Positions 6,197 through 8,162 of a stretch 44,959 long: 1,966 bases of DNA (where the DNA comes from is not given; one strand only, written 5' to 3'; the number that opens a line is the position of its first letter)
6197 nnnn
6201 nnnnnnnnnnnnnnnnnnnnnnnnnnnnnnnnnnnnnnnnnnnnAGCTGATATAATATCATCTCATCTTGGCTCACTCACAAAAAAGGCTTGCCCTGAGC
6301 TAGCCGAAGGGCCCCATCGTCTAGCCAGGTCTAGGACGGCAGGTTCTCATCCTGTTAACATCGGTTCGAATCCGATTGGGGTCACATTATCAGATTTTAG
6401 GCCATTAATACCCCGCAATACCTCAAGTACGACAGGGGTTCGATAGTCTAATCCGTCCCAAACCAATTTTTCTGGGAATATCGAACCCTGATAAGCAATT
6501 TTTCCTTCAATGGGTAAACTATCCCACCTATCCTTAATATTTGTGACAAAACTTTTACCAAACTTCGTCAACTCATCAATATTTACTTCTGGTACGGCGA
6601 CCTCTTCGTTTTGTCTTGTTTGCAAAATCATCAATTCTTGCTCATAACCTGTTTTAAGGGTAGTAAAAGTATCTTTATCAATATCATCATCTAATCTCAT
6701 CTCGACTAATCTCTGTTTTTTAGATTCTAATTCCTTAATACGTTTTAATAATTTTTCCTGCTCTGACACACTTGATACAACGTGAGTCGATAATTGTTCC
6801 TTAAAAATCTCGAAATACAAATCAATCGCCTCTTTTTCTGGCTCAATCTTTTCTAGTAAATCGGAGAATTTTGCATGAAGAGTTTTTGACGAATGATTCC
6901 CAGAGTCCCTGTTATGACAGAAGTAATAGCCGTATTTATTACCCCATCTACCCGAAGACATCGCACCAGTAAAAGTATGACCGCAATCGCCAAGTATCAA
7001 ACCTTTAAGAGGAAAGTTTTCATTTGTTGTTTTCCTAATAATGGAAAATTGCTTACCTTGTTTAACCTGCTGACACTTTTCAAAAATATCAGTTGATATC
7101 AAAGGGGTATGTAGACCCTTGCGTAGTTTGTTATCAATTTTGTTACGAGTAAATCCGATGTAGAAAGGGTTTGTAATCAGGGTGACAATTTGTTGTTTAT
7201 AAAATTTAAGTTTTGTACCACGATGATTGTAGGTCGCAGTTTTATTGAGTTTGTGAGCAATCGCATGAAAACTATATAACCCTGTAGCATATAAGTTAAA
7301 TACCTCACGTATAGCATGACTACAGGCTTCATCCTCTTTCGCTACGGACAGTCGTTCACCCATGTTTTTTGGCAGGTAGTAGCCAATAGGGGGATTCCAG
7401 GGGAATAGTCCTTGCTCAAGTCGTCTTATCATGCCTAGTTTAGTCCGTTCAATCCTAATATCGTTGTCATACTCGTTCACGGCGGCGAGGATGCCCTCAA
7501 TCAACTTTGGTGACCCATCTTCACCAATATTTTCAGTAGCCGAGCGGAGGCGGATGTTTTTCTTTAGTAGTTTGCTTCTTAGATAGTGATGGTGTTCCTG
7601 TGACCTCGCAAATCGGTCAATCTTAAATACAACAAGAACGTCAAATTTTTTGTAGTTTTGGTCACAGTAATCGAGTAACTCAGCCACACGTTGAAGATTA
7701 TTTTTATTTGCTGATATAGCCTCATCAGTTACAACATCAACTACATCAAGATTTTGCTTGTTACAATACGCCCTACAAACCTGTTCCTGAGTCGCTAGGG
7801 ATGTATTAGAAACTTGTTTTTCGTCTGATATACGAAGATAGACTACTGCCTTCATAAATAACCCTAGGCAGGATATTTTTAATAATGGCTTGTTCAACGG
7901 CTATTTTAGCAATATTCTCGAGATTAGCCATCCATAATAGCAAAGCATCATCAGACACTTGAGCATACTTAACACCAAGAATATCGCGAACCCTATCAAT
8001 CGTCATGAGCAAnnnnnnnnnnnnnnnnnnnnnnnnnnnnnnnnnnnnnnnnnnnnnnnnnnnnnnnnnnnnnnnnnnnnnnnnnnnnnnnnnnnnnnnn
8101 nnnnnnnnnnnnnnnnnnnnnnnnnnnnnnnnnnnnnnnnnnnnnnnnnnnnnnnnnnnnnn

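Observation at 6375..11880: Minimal integrating, rolling-circle-replicating element carrying CBASS, inserted in tRNA-Glu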

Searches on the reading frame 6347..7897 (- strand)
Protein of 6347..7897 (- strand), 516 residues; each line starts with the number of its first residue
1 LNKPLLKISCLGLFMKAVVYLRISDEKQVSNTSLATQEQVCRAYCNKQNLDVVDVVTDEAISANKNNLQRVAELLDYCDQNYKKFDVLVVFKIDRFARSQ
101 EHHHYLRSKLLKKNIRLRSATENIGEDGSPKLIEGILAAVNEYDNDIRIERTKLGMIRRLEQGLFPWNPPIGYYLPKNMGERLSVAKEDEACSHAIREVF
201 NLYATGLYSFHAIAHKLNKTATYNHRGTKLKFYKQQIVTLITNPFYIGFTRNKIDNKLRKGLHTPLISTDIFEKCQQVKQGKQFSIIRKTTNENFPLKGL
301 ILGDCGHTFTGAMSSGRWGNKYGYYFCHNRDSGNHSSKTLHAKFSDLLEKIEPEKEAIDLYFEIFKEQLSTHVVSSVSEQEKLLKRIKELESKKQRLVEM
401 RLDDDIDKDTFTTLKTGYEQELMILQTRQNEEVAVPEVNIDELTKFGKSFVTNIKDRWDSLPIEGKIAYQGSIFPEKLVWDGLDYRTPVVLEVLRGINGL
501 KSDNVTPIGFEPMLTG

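Call 7: search_protein_families(library=pfam, proteins=[window:6347-7897:-], max_evalue=0.01)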
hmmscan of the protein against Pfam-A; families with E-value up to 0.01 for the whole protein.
window:6347-7897:- (516 aa): 4 families
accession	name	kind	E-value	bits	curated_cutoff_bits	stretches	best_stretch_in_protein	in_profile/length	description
PF00239.26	Resolvase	-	2.1e-25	89.9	23.3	1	17-163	1-143/145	Resolvase, N terminal domain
PF07508.19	Recombinase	-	6.2e-13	49.3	21.1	1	194-279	5-99/102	Recombinase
PF13408.12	Zn_ribbon_recom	-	1.7e-05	25.6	25.3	1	296-341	1-45/58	Recombinase zinc beta ribbon domain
PF04708.17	Pox_F16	-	0.0087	16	30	0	31-142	13-119/215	Poxvirus F16 protein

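Call 8: search_protein_families(library=padloc, proteins=[window:6347-7897:-], max_evalue=0.01)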
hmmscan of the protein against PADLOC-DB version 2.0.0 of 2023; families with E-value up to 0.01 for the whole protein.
window:6347-7897:- (516 aa): 1 family
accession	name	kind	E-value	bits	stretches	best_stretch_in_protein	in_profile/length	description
PDLC00109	GajB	-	0.00023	17.7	0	338-388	64-113/647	UrvD helicase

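Call 11: search_protein_families(library=phrogs, proteins=[window:6347-7897:-], max_evalue=0.01)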
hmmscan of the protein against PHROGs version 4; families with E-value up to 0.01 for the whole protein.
window:6347-7897:- (516 aa): 2 families
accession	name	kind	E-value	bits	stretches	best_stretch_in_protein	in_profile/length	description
phrog_95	-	integration and excision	2.4e-75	255.4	1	15-466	88-542/651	integrase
phrog_125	-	DNA, RNA and nucleotide metabolism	2.8e-23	83.8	1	14-280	19-249/254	DNA invertase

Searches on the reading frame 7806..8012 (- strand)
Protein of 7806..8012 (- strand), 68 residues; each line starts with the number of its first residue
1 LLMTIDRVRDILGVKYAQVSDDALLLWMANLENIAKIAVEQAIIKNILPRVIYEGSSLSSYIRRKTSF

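Call 7: search_protein_families(library=pfam, proteins=[window:7806-8012:-], max_evalue=0.01)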
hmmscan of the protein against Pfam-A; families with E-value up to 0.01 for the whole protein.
window:7806-8012:- (68 aa): 0 families

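Call 8: search_protein_families(library=padloc, proteins=[window:7806-8012:-], max_evalue=0.01)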
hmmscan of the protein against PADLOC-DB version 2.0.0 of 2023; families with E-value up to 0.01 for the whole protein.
window:7806-8012:- (68 aa): 0 families

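Call 11: search_protein_families(library=phrogs, proteins=[window:7806-8012:-], max_evalue=0.01)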
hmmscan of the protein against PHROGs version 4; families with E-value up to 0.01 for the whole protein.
window:7806-8012:- (68 aa): 0 families
